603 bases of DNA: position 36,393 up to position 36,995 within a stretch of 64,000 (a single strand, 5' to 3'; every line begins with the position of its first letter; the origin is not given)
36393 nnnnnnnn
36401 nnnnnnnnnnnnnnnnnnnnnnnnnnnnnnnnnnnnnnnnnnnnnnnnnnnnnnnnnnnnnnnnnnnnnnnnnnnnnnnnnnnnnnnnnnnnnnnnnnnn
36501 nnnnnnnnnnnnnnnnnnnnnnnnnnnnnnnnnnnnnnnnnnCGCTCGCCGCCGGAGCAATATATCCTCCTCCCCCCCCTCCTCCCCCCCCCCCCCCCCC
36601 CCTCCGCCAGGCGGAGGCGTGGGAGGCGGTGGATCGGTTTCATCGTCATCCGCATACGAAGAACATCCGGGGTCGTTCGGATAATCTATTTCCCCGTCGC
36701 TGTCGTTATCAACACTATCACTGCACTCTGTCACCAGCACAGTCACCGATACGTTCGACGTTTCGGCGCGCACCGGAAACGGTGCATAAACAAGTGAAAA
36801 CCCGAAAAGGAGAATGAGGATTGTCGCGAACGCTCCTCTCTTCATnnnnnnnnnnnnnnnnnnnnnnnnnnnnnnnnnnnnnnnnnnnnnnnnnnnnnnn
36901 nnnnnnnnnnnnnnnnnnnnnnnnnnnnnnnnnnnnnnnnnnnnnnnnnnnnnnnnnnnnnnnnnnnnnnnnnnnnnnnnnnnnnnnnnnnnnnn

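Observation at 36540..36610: Dockerin protein gene interrupted at a 19-nt poly-C tract: phase variation or a homopolymer sequencing error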

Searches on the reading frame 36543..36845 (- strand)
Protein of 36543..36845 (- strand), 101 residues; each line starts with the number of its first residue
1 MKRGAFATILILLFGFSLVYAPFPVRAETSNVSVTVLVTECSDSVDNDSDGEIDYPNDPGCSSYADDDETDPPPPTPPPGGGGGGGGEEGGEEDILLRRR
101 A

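Call 13: list_cluster_members(proteins=[P0001, window:36543-36845:-, window:34916-35827:-, window:36848-37717:-])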
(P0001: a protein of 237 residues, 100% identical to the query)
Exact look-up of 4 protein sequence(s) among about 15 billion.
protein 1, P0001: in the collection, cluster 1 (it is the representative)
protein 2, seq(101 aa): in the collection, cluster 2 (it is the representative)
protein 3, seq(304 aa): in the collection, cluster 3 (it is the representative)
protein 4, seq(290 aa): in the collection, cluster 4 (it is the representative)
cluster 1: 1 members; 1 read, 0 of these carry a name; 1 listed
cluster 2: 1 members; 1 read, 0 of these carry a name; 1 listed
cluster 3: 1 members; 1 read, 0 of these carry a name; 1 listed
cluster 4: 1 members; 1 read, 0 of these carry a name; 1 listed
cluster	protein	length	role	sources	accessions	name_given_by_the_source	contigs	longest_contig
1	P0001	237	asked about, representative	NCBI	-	-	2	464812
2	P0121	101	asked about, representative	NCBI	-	-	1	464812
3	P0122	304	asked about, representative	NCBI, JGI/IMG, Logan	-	-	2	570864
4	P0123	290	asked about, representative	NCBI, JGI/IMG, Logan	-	-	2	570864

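Call 14: find_encoding_contigs(protein=P0122, flank=5000, max_places=10)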
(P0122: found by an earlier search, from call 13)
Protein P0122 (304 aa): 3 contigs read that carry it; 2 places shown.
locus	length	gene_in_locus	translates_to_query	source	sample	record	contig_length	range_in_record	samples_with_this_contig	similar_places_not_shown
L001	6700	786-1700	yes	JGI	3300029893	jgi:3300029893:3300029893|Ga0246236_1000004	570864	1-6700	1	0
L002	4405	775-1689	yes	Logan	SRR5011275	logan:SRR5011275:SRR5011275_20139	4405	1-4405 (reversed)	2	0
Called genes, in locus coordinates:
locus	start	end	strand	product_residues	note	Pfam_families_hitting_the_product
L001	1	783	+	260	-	?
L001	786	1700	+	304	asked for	-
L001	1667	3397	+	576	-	PF19077:Big_13 (faint)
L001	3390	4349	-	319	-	PF02743:dCache_1 (weak)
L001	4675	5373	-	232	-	PF02592:Vut_1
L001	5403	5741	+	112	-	-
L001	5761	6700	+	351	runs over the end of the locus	PF02646:RmuC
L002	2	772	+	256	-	?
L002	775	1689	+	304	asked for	-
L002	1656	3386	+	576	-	PF19077:Big_13 (faint)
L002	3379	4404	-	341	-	?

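Call 17: find_encoding_contigs(protein=P0123, flank=5000, max_places=10)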
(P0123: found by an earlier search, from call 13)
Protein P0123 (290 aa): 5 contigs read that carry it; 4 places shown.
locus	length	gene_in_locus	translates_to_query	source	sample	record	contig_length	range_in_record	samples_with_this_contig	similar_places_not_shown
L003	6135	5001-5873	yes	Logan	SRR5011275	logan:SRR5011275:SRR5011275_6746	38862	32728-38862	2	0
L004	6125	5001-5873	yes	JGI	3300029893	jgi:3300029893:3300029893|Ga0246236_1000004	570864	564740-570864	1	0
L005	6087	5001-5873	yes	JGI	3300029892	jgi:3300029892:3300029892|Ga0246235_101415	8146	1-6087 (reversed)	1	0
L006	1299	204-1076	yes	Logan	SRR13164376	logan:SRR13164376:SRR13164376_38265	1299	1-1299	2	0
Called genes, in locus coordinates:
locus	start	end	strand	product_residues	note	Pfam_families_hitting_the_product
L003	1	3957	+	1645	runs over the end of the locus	-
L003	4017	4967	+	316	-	-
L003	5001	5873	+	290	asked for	-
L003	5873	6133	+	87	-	?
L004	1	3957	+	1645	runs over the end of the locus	-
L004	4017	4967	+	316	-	-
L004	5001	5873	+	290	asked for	-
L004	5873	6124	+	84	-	?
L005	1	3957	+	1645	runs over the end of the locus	-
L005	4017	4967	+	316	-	-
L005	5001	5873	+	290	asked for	-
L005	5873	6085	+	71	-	?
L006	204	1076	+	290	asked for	-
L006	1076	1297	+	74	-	?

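Call 27: find_encoding_contigs(protein=P0121, flank=3000, max_places=10)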
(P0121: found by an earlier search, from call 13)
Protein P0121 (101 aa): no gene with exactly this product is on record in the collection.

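Call 29: find_homologous_proteins(query=window:36585-36845:-, max_evalue=1e-10)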
Query seq(87 aa) (87 aa): 2 proteins with E <= 1e-10 among 3 candidates.
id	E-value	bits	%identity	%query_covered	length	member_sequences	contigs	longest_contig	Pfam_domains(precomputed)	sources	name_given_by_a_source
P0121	3.5e-51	189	100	100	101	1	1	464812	-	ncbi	-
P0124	8.3e-15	73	68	43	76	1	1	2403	-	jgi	jgi:endoglucanase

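Call 39: find_homologous_proteins(query=P0122, max_evalue=0.00001)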
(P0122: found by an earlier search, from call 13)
Query P0122 (304 aa): 12 proteins with E <= 0.00001 among 1452 candidates.
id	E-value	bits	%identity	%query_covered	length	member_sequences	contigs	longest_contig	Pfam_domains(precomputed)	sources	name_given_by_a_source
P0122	2.1e-201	685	100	100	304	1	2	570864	-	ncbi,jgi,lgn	-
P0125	3.5e-102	360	55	95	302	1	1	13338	-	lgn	-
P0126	4.0e-100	353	53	95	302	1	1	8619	-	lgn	-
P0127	3.3e-90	320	50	98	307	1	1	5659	-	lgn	-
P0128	8.3e-36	142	32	98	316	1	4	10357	-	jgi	jgi:hypothetical protein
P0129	2.6e-35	140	32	93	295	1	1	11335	-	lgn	-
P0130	4.2e-29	120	30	97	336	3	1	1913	-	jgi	jgi:hypothetical protein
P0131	1.3e-22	98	35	71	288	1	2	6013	-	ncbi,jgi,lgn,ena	-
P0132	2.1e-18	85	30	99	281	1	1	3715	-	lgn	-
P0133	4.7e-16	77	30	86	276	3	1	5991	-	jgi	jgi:hypothetical protein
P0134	3.7e-12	64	32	76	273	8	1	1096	-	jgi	jgi:hypothetical protein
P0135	1.3e-11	62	29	75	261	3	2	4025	-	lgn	-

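Call 40: find_encoding_contigs(protein=P0125, flank=4000, max_places=4)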
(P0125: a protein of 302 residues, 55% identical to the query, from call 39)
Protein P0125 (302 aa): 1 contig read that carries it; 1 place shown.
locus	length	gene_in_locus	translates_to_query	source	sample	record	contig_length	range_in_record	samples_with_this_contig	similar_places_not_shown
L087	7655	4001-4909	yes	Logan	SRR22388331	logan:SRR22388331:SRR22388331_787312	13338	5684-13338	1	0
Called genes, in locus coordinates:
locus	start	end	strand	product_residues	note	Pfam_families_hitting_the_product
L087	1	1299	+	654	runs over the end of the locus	-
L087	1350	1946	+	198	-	-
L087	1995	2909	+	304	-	-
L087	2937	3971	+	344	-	-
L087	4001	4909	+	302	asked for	-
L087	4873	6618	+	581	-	PF19077:Big_13 (faint)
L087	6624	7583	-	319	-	PF02743:dCache_1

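Call 41: find_encoding_contigs(protein=P0126, flank=4000, max_places=4)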
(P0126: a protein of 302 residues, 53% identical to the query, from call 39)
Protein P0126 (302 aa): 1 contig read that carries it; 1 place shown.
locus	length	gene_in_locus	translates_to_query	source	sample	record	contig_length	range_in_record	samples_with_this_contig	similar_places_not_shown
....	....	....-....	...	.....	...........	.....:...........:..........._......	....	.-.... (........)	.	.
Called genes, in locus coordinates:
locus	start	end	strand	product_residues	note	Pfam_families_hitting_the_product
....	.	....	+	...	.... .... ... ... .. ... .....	-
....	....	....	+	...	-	-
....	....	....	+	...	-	-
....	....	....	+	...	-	-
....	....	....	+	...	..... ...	-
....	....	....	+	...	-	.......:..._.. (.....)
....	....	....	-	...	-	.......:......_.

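Call 42: find_encoding_contigs(protein=P0127, flank=4000, max_places=4)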
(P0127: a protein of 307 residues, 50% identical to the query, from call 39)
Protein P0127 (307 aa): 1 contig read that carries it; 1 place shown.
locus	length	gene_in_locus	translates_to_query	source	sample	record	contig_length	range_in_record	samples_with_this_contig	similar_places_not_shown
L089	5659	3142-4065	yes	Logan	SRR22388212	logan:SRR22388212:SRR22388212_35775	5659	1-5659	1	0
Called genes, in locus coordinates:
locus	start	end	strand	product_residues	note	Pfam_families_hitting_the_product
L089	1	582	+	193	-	?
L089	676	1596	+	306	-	-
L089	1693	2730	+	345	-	-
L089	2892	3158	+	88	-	PF01541:GIY-YIG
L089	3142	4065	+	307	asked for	-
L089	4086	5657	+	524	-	?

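Call 51: predict_structure(alignment_id=A2)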
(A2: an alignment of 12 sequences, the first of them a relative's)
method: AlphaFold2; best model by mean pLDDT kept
length: 304 residues; sequences in the alignment: 12
mean_pLDDT: 84.5   pTM: 0.64
mean pLDDT of the five models: 84.5, 83.8, 83.5, 83.2, 83.0
residues with pLDDT >= 90: 135; 70-90: 129; 50-70: 33; < 50: 7
segments of 3 or more residues with pLDDT < 50: 16-20
pLDDT, mean of each block of 10 residues (from residue 1): 72 53 83 90 90 93 96 84 91 94 70 71 94 94 90 90 89 73 88 83 82 90 90 91 85 90 88 64 93 83 62
secondary structure, 60 per line:
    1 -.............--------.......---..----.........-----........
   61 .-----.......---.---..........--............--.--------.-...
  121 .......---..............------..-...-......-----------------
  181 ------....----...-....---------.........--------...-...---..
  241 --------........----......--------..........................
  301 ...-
elements in order: H2-14 E23-29 E39-47 E53-61 E67-73 E81-90 E93-104 E118-127 E131-144 E154-156 E158-163 E187-190 E199-202 E212-220 E233-235 E249-256 E261-266 H275-303

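Call 53: fold_search(model_id=the predicted structure, library=pdb)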
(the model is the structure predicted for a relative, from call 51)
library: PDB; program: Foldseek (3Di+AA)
matches with E <= 10: 1939; with E <= 0.001: 114
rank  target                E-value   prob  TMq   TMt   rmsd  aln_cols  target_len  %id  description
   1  2w1n                  5.6e-12  1.00  0.36  0.47  21.7       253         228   17  cohesin and fibronectin type-III double module construct from the Clostridium perfringens glycoside hydrolase GH84C (released 2009-02-03)
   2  6kgd_A                1.1e-08  1.00  0.36  0.69   6.0       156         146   19  Crystal structure of CaDoc0917(R49D)-CaCohA2 complex at pH 8.0 (released 2020-07-08)
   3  6kge_A                1.1e-08  1.00  0.35  0.70   5.9       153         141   20  Crystal structure of CaDoc0917(R16D)-CaCohA2 complex at pH 5.5 (released 2020-07-08)
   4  6kgf_C                1.2e-08  1.00  0.35  0.69   5.8       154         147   20  Crystal structure of CaDoc0917(R16D)-CaCohA2 complex at pH 8.2 (released 2020-07-08)
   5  6kgf_A                1.8e-08  1.00  0.35  0.70   6.2       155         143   19  Crystal structure of CaDoc0917(R16D)-CaCohA2 complex at pH 8.2 (released 2020-07-08)
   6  2vo8                  1.8e-08  1.00  0.37  0.77   3.0       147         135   14  Cohesin module from Clostridium perfringens ATCC13124 family 33 glycoside hydrolase. (released 2008-09-02)
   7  6kgc_A                2.2e-08  1.00  0.35  0.69   6.0       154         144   19  Crystal structure of CaDoc0917(R49D)-CaCohA2 complex at pH 5.4 (released 2020-07-08)
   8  3kcp_A                2.5e-08  1.00  0.35  0.35  20.5       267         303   13  Crystal structure of interacting Clostridium thermocellum multimodular components (released 2010-02-09)
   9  4fl4_I                3.3e-08  1.00  0.36  0.36  20.6       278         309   13  Scaffoldin conformation and dynamics revealed by a ternary complex from the Clostridium thermocellum cellulosome (released 2012-06-27)
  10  2jh2_A                3.6e-08  1.00  0.36  0.75   3.2       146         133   18  X-ray crystal structure of a cohesin-like module from Clostridium perfringens (released 2007-11-06)
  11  4fl4_C                3.8e-08  1.00  0.36  0.36  21.0       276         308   14  Scaffoldin conformation and dynamics revealed by a ternary complex from the Clostridium thermocellum cellulosome (released 2012-06-27)
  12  2jh2_B                9.8e-08  1.00  0.34  0.72   4.3       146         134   19  X-ray crystal structure of a cohesin-like module from Clostridium perfringens (released 2007-11-06)
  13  5lxv_C                1.6e-07  1.00  0.36  0.60   4.4       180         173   16  Crystal structure of Ruminococcus flavefaciens scaffoldin C cohesin in complex with a dockerin from an uncharacterized (released 2016-10-19)
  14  5lxv_A                1.6e-07  1.00  0.35  0.59   5.0       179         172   16  Crystal structure of Ruminococcus flavefaciens scaffoldin C cohesin in complex with a dockerin from an uncharacterized (released 2016-10-19)
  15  2xdh                  1.9e-07  1.00  0.36  0.75   3.4       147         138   22  Non-cellulosomal cohesin from the hyperthermophilic archaeon Archaeoglobus fulgidus (released 2010-05-26)
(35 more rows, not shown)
